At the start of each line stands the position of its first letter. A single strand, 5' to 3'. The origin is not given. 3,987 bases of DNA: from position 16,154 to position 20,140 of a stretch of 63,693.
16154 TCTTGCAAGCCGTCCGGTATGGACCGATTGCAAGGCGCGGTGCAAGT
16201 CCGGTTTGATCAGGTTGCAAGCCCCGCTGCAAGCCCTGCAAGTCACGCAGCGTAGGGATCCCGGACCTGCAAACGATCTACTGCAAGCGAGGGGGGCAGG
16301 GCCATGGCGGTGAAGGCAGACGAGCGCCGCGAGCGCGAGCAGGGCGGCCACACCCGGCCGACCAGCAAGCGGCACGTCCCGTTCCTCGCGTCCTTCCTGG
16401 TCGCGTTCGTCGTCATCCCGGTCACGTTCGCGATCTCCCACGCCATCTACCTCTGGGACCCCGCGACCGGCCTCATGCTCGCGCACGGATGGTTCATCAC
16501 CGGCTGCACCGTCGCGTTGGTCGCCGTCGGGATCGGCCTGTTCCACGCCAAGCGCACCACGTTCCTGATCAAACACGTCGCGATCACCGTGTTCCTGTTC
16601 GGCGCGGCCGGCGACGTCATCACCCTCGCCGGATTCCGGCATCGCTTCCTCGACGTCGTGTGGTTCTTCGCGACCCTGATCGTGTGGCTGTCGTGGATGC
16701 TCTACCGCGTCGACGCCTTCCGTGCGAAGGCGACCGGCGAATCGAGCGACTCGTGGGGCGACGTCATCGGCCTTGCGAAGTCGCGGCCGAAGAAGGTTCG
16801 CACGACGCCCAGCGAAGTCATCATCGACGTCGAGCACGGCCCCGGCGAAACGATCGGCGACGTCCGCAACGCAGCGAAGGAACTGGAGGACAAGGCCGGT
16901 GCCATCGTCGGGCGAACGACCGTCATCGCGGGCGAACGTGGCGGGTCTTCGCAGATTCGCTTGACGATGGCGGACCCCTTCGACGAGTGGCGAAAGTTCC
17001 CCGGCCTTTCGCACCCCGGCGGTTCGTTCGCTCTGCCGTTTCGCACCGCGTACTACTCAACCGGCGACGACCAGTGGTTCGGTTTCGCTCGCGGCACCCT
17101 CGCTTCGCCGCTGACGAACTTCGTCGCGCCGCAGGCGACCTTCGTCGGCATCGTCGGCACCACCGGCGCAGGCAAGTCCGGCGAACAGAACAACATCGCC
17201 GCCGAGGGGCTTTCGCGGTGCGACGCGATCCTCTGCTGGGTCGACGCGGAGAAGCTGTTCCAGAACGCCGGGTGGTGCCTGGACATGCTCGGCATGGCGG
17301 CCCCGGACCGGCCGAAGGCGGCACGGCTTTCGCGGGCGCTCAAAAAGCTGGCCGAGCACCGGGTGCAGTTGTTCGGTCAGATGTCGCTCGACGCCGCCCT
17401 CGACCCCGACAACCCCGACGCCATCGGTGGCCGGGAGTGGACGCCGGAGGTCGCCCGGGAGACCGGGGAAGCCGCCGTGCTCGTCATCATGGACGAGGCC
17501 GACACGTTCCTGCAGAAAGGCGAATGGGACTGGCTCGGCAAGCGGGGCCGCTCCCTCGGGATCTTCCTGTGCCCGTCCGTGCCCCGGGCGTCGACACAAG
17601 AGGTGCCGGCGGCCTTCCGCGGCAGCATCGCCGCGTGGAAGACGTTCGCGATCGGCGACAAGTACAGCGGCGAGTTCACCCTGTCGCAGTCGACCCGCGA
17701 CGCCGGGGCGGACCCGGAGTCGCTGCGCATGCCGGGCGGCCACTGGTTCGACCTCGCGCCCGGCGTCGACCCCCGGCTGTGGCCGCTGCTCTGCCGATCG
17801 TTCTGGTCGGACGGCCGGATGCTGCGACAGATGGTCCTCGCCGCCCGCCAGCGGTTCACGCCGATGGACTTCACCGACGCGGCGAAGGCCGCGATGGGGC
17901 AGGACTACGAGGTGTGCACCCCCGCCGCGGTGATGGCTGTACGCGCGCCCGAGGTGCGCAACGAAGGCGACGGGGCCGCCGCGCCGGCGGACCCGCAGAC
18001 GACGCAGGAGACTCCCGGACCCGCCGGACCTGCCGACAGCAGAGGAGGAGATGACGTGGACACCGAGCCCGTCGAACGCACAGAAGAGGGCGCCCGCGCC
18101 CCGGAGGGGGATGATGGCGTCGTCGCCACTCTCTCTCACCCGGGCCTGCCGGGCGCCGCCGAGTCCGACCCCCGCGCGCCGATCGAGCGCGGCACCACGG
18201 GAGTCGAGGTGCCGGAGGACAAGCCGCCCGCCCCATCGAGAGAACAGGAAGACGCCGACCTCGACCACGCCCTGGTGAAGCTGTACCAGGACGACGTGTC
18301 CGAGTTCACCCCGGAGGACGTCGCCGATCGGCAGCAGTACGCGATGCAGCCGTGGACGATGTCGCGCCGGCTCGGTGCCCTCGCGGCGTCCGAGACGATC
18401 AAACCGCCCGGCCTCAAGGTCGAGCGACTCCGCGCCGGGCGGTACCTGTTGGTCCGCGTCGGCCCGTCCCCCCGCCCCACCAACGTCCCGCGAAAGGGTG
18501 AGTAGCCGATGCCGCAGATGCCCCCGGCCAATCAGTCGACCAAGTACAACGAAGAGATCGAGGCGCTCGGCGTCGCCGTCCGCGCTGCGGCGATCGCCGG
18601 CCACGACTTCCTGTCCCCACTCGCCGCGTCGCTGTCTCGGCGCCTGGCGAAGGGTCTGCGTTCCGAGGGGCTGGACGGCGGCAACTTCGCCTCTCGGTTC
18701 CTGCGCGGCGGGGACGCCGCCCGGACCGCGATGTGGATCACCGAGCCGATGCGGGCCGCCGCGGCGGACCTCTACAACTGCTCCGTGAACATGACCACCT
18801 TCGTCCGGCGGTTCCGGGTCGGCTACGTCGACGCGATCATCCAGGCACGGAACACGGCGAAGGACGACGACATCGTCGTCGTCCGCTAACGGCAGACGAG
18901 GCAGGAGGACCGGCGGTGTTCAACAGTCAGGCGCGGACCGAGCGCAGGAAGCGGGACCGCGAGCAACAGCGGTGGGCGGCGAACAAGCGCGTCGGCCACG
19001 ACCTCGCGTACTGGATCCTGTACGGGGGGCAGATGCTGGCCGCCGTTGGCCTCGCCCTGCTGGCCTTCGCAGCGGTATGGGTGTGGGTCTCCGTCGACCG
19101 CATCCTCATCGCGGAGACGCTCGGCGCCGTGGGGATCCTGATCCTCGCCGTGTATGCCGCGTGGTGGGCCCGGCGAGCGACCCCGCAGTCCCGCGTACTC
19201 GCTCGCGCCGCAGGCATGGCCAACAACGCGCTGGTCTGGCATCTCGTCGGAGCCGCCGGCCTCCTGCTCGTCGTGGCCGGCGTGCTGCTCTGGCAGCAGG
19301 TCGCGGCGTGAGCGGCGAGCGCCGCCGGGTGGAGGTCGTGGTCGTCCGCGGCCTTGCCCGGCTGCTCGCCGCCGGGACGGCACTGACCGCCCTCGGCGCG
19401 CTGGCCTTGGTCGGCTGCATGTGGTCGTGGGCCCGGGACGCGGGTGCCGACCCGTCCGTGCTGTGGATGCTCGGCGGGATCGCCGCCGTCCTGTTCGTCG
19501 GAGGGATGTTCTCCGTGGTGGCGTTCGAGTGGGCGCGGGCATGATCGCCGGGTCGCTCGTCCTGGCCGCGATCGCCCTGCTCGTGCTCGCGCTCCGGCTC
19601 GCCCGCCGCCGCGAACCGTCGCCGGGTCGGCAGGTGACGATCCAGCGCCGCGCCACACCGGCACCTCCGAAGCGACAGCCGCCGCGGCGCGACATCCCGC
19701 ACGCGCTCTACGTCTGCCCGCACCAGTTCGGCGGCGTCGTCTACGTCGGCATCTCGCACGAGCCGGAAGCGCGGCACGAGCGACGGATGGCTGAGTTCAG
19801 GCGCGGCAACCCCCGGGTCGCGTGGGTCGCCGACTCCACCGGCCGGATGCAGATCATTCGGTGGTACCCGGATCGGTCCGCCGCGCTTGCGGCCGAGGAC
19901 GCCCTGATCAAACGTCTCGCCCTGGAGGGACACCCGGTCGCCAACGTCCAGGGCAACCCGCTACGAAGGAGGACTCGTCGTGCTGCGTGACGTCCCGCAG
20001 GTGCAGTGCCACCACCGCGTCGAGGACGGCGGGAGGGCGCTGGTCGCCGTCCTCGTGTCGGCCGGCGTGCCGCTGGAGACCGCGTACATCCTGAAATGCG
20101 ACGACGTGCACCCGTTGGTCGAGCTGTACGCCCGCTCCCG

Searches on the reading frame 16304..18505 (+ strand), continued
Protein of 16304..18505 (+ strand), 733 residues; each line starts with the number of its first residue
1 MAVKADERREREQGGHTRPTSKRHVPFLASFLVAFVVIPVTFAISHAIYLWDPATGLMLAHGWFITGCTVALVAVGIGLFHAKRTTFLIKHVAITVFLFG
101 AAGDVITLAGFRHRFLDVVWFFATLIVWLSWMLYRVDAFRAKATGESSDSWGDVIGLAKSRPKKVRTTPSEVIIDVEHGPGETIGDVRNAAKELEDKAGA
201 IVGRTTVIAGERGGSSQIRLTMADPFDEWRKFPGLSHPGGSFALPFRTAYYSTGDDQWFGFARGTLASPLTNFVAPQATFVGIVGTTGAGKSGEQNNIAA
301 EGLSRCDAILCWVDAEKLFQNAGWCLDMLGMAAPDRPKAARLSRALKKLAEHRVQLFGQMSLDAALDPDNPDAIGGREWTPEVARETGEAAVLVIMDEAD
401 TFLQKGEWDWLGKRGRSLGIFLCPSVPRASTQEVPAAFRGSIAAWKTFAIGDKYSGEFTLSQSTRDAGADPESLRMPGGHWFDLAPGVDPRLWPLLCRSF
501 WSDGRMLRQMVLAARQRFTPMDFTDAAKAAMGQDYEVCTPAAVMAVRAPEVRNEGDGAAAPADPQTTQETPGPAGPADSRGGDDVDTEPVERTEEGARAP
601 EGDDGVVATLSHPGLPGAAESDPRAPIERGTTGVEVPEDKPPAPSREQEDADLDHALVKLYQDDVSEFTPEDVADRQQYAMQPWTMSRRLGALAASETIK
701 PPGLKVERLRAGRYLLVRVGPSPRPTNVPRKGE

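Call 78: fold_search(model_id=the predicted structure, library=pdb)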
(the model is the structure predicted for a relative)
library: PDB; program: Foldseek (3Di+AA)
matches with E <= 10: 1198; with E <= 0.001: 87
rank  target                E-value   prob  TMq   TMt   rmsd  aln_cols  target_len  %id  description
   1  6t8o_F                6.8e-16  1.00  0.37  0.63   5.1       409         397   18  Stalled FtsK motor domain bound to dsDNA end (released 2019-11-20)
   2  6t8b_D                1.0e-15  1.00  0.37  0.65   5.0       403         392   16  FtsK motor domain with dsDNA, translocating state (released 2019-11-20)
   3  2iut_A                2.1e-15  1.00  0.36  0.61   7.0       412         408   17  P. aeruginosa FtsK motor domain, dimeric (released 2006-08-29)
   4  6t8o_A                2.8e-15  1.00  0.37  0.65   5.8       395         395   15  Stalled FtsK motor domain bound to dsDNA end (released 2019-11-20)
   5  6t8o_C                5.5e-15  1.00  0.37  0.64   5.4       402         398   18  Stalled FtsK motor domain bound to dsDNA end (released 2019-11-20)
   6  6t8g_C                6.6e-15  1.00  0.36  0.62   7.2       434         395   16  Stalled FtsK motor domain bound to dsDNA (released 2019-11-20)
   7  6t8o_D                1.0e-14  1.00  0.36  0.62   6.0       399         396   17  Stalled FtsK motor domain bound to dsDNA end (released 2019-11-20)
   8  6t8b_C                1.1e-14  1.00  0.37  0.65   6.2       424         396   18  FtsK motor domain with dsDNA, translocating state (released 2019-11-20)
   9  2ius_D                1.9e-14  1.00  0.35  0.62   7.0       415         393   14  E. coli FtsK motor domain (released 2006-08-29)
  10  6t8g_F                3.2e-14  1.00  0.37  0.63   5.9       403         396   18  Stalled FtsK motor domain bound to dsDNA (released 2019-11-20)
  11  6t8b_B                3.4e-14  1.00  0.37  0.64   5.0       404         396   18  FtsK motor domain with dsDNA, translocating state (released 2019-11-20)
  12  2ius_A                5.4e-14  1.00  0.35  0.61   7.1       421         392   15  E. coli FtsK motor domain (released 2006-08-29)
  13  6t8g_B                6.8e-14  1.00  0.37  0.65   5.0       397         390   17  Stalled FtsK motor domain bound to dsDNA (released 2019-11-20)
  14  6t8b_A                7.1e-14  1.00  0.37  0.63   5.5       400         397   19  FtsK motor domain with dsDNA, translocating state (released 2019-11-20)
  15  2ius_F                1.1e-13  1.00  0.34  0.61   6.8       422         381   15  E. coli FtsK motor domain (released 2006-08-29)
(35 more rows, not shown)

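Call 79: get_annotated_region(hit=H1, flank=3500)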
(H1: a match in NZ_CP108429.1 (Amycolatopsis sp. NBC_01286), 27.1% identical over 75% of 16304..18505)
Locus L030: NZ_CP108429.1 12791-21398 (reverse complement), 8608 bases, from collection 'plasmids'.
description: Amycolatopsis sp. NBC_01286 plasmid unnamed1, complete sequence
organism: Amycolatopsis sp. NBC_01286 (NCBI taxid 2903560)
taxonomy: Bacteria; Actinomycetota; Actinomycetes; Pseudonocardiales; Pseudonocardiaceae; Amycolatopsis; Amycolatopsis sp. NBC 01286
host: -; source: -; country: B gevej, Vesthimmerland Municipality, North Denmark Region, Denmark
typing (MOB-suite, as given by PLSDB): non-mobilizable
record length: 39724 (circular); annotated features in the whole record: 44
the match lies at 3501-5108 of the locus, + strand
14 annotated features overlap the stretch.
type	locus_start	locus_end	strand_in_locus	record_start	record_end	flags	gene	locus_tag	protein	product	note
CDS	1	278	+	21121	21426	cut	-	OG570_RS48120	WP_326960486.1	hypothetical protein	-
CDS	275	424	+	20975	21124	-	-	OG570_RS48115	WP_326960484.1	hypothetical protein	-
CDS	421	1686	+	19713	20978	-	-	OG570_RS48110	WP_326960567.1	hypothetical protein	-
CDS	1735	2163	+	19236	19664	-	-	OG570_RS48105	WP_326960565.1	hypothetical protein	-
CDS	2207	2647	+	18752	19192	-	-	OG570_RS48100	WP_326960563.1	hypothetical protein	-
CDS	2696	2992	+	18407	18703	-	-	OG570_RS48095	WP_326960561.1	hypothetical protein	-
CDS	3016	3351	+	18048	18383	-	-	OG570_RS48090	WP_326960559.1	hypothetical protein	-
CDS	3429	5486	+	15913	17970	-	-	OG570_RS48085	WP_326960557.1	hypothetical protein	-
CDS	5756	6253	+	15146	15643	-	-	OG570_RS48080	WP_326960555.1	hypothetical protein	-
CDS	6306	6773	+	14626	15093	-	-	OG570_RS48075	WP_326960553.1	hypothetical protein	-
CDS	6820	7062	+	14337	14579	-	-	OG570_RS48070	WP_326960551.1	hypothetical protein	-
CDS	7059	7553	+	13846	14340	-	-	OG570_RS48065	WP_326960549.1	Pycsar system effector family protein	-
CDS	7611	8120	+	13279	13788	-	-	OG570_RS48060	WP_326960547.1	NUDIX hydrolase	-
CDS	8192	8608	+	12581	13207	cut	-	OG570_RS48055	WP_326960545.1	hypothetical protein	-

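Call 84: search_protein_families(library=padloc, proteins=[window:16304-18505:+], max_evalue=0.01)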
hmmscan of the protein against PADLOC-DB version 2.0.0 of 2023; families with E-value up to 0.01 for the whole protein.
window:16304-18505:+ (733 aa): 0 families

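Call 85: search_protein_families(library=pfam, proteins=[L001:2092-3372:+, L002:2842-3867:+, L008:1741-2796:+, L018:1880-2974:+, L022:1523-2971:+], max_evalue=5)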
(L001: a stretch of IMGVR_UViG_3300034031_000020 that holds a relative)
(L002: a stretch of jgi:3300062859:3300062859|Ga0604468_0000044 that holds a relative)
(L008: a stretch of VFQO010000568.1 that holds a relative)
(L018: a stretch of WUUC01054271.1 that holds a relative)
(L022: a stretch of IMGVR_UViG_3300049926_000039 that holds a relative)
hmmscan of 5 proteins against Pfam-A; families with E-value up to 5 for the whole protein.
L001:2092-3372:+ (426 aa): 1 family
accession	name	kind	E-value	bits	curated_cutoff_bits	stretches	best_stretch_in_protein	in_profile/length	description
PF20128.4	DUF6518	-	0.78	9.6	25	1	121-223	46-152/204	Family of unknown function (DUF6518)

L002:2842-3867:+ (341 aa): 1 family
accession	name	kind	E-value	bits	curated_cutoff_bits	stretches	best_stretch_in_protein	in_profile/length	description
PF13384.12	HTH_23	-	0.00024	21.3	24.6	1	277-310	7-40/50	Homeodomain-like domain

L008:1741-2796:+ (351 aa): 5 families
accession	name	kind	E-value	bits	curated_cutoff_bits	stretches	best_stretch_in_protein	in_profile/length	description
PF13384.12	HTH_23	-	0.0013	18.9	24.6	1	284-318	6-40/50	Homeodomain-like domain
PF13518.12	HTH_28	-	0.003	18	25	1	285-318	2-35/52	Helix-turn-helix domain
PF13018.11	ESPR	-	0.065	14.1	25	0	187-205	9-27/50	Extended Signal Peptide of Type V secretion system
PF08281.18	Sigma70_r4_2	-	0.09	12.9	25.7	1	291-320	22-51/54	Sigma-70, region 4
PF11268.13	DUF3071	-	0.82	10.2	26.9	1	290-317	63-90/168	Protein of unknown function (DUF3071)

L018:1880-2974:+ (364 aa): 3 families
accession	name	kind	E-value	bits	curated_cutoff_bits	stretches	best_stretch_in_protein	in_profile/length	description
PF13384.12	HTH_23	-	0.14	12.5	24.6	1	299-325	18-45/50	Homeodomain-like domain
PF01027.25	Bax1-I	-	0.29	11.3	34.1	1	102-211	15-115/207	Inhibitor of apoptosis-promoting Bax1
PF09990.14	DUF2231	-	1.1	9.7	26.4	1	95-211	19-124/139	Predicted membrane protein (DUF2231)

L022:1523-2971:+ (482 aa): 4 families
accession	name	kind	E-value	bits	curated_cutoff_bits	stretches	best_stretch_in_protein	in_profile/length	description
PF10935.13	DUF2637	-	9.7e-09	35.8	22.8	1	204-261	5-64/161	Protein of unknown function (DUF2637)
PF13384.12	HTH_23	-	0.01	16.1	24.6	1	419-456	11-46/50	Homeodomain-like domain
PF01527.26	HTH_Tnp_1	-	0.088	13.5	24.1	1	419-456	16-51/75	Transposase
PF01541.30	GIY-YIG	-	0.099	13.4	22.6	1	303-325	15-37/78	GIY-YIG catalytic domain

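Call 95: search_protein_families(library=ncbifam, proteins=[L015:2768-3145:+, L022:5359-5727:+, L014:3755-4096:+, L018:5475-5807:+, L023:5467-5799:+, L029:2932-3480:+], max_evalue=1)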
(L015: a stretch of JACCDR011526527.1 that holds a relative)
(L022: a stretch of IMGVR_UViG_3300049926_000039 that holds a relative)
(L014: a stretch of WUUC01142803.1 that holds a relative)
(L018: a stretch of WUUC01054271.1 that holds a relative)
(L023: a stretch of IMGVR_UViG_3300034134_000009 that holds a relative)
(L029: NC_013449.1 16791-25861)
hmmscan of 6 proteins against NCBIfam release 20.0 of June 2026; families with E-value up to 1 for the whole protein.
L015:2768-3145:+ (125 aa): 1 family
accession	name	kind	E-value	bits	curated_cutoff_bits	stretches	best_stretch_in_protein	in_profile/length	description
NF002575.0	PRK02227.1-3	equivalog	0.017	14.8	304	1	64-124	91-152/233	(5-formylfuran-3-yl)methyl phosphate synthase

L022:5359-5727:+ (122 aa): 0 families

L014:3755-4096:+ (113 aa): 0 families

L018:5475-5807:+ (110 aa): 0 families

L023:5467-5799:+ (110 aa): 3 families
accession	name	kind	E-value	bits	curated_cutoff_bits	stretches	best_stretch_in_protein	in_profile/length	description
NF005987.0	PRK08097.1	equivalog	0.11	10.9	498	1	14-65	192-243/562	NAD-dependent DNA ligase LigB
TIGR03744.1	traC_PFL_4706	equivalog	0.11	10.2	520.6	1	21-71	620-670/892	conjugative transfer ATPase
NF002024.0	PRK00846.1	equivalog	0.84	9.9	90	0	67-100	10-43/78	hypothetical protein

L029:2932-3480:+ (182 aa): 2 families
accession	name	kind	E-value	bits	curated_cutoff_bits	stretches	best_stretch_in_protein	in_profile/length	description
NF041213.1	plasmid_TraA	equivalog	1.2e-31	110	80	1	22-181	6-162/165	plasmid transfer protein TraA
TIGR02589.1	cas_Csd2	exception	0.024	14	182.25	1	41-92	6-57/284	type I-C CRISPR-associated protein Cas7/Csd2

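Call 108: find_encoding_contigs(protein=P0044, flank=1500, max_places=1)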
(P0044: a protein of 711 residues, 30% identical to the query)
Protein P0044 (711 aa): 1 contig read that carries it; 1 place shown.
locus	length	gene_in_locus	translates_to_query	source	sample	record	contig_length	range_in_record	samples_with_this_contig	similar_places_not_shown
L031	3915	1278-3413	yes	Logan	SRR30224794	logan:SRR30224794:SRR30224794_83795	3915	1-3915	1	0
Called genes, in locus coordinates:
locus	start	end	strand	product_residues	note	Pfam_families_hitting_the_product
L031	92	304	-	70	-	-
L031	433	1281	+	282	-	PF10935:DUF2637 (weak)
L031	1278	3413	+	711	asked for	-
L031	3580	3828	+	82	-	-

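Call 109: find_encoding_contigs(protein=P0043, flank=1500, max_places=1)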
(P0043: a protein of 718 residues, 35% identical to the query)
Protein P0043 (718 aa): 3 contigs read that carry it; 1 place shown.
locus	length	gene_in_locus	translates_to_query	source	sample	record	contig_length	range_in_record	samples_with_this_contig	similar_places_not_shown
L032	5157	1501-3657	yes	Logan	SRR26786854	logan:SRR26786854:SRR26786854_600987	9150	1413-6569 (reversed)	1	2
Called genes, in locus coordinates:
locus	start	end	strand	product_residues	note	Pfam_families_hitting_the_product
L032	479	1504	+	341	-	-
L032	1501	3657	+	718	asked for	-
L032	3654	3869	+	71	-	-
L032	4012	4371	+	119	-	-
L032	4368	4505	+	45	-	-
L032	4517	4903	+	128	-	-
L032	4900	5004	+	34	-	-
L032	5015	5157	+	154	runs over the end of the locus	-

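Call 110: find_encoding_contigs(protein=P0045, flank=1500, max_places=1)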
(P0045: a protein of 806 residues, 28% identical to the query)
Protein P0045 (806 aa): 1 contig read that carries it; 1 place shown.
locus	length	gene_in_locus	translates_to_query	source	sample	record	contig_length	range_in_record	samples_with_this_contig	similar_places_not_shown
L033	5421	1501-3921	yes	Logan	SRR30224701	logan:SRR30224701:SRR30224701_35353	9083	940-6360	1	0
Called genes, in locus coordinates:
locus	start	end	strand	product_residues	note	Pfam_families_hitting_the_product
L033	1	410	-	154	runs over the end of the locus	-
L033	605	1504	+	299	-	-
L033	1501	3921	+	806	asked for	-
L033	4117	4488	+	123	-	-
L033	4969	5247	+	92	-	-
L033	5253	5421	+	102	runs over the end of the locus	-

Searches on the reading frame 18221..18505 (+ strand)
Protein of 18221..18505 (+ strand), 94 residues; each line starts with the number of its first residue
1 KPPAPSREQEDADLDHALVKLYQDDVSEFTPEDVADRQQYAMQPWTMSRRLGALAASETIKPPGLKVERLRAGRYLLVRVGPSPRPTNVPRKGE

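Call 107: search_solved_structures(query=A3, max_evalue=10)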
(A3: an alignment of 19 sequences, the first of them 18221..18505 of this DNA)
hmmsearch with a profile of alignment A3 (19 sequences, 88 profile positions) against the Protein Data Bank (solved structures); distinct sequences matched with E-value up to 10: 7.
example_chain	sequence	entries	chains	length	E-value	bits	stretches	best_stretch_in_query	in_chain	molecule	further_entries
3b73_A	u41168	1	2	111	0.044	16.8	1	16-67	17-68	PhiH1 repressor-like protein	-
8a8o_A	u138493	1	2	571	0.4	13.8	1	6-45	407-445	Alpha-subunit of the PAPS reductase from Methanothermococcus thermolithotrophicus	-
5tp5_A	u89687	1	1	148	0.6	13.2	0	8-39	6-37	Calmodulin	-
3qwg_A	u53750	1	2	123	0.84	12.7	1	11-68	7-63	ESX-1 secretion-associated regulator EspR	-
3qf3_A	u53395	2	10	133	1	12.5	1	11-68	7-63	ESX-1 secretion-associated regulator EspR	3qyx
3r1f_A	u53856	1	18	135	1.1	12.4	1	11-68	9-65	ESX-1 secretion-associated regulator EspR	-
4ndw_A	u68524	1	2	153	1.5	12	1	11-68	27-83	Nucleoid-associated protein EspR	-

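Call 112: predict_structure(alignment_id=A3)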
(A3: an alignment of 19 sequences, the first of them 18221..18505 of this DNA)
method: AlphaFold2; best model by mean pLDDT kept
length: 94 residues; sequences in the alignment: 19
mean_pLDDT: 82.1   pTM: 0.67
mean pLDDT of the five models: 82.1, 80.5, 79.3, 78.9, 78.8
residues with pLDDT >= 90: 31; 70-90: 49; 50-70: 12; < 50: 2
segments of 3 or more residues with pLDDT < 50: none
pLDDT, mean of each block of 10 residues (from residue 1): 84 91 92 91 87 81 84 88 55 50
secondary structure, 60 per line:
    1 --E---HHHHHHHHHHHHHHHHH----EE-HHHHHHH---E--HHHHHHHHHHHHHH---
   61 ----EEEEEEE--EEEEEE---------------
elements in order: H7-23 H31-37 H44-57 E65-71 E74-79

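Call 115: fold_search(model_id=the predicted structure, library=pdb)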
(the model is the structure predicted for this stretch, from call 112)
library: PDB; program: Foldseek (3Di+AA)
matches with E <= 10: 476; with E <= 0.001: 0
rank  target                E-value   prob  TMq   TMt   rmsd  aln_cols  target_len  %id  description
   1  3b73_A                1.2e-01  0.96  0.47  0.50   2.5        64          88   20  Crystal structure of the PhiH1 repressor-like protein from Haloarcula marismortui (released 2007-11-13)
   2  3b73_B                1.5e-01  0.96  0.48  0.51   2.3        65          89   22  Crystal structure of the PhiH1 repressor-like protein from Haloarcula marismortui (released 2007-11-13)
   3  3eco_A                1.9e-01  0.77  0.42  0.32   3.9        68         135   19  Crystal structure of MepR, a transcription regulator of the Staphylococcus aureus multidrug efflux pump MepA (released 2009-02-10)
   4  8j3i                  2.0e-01  0.51  0.36  0.12   5.8        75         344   20  Crystal structure of (S)-scoulerine 9-O-methyltransferase from Coptis chinensis (released 2024-10-23)
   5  2vqc                  2.2e-01  0.54  0.38  0.47   4.2        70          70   17  Structure of a DNA binding winged-helix protein, F-112, from Sulfolobus Spindle-shaped Virus 1. (released 2008-05-06)
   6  6iwt_A                2.5e-01  0.30  0.33  0.11   7.2        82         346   20  Crystal structure of methyltransferase COMT-S in P. praeruptorum (released 2019-04-03)
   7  1mj9                  2.6e-01  0.60  0.38  0.16   3.9        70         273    8  Crystal structure of yeast Esa1(C304S) mutant complexed with Coenzyme A (released 2002-10-30)
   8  2zkz_A                2.8e-01  0.28  0.36  0.39   8.6        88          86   17  Crystal structure of the transcriptional repressor PagR of Bacillus anthracis (released 2009-04-07)
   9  6pcp_B                3.4e-01  0.60  0.42  0.32   3.5        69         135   19  Mechanism for regulation of DNA binding of Bordetella bronchiseptica BpsR by 6-hydroxynicotinic acid (released 2019-11-06)
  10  3to9                  3.7e-01  0.54  0.42  0.18   4.5        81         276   10  Crystal structure of yeast Esa1 E338Q HAT domain bound to coenzyme A with active site lysine acetylated (released 2011-11-09)
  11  4lln_C                3.7e-01  0.51  0.43  0.33   4.6        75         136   21  Crystal structure of S. aureus MepR-DNA complex (released 2014-05-14)
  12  9ill_MODEL_1_A        3.7e-01  0.47  0.39  0.34   4.0        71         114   13  monomeric SarA-E89Q in complex with DNA (released 2025-10-15)
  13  2g7u_B                3.9e-01  0.63  0.44  0.19   3.8        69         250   14  2.3 A structure of putative catechol degradative operon regulator from Rhodococcus sp. RHA1 (released 2006-04-04)
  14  2qvo                  3.9e-01  0.44  0.39  0.41   4.1        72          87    7  Crystal structure of AF1382 from Archaeoglobus fulgidus (released 2007-09-04)
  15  5sva_g                4.2e-01  0.66  0.47  0.28  13.2        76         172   13  Mediator-RNA Polymerase II Pre-Initiation Complex (released 2016-09-28)
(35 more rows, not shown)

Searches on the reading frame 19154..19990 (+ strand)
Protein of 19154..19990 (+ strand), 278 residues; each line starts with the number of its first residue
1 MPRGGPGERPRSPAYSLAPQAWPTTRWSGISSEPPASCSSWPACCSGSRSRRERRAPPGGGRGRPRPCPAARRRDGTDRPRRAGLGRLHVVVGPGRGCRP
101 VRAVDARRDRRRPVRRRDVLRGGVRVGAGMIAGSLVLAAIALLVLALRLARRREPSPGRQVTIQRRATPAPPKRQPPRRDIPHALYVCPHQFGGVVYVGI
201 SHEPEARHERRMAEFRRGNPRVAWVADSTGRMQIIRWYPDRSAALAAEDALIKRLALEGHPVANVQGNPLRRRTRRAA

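Call 4: search_protein_families(library=pfam, proteins=[window:19154-19990:+], max_evalue=0.01)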
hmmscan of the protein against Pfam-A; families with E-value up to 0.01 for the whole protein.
window:19154-19990:+ (278 aa): 1 family
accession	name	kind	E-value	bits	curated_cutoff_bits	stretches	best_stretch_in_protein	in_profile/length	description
PF01541.30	GIY-YIG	-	0.0036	18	22.6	1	184-254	3-71/78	GIY-YIG catalytic domain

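Call 10: search_protein_families(library=ncbifam, proteins=[window:19154-19990:+], max_evalue=1)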
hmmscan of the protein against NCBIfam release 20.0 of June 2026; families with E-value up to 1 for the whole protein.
window:19154-19990:+ (278 aa): 0 families

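Call 84: search_protein_families(library=padloc, proteins=[window:19154-19990:+], max_evalue=0.01)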
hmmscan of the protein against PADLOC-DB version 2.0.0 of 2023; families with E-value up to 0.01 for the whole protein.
window:19154-19990:+ (278 aa): 0 families
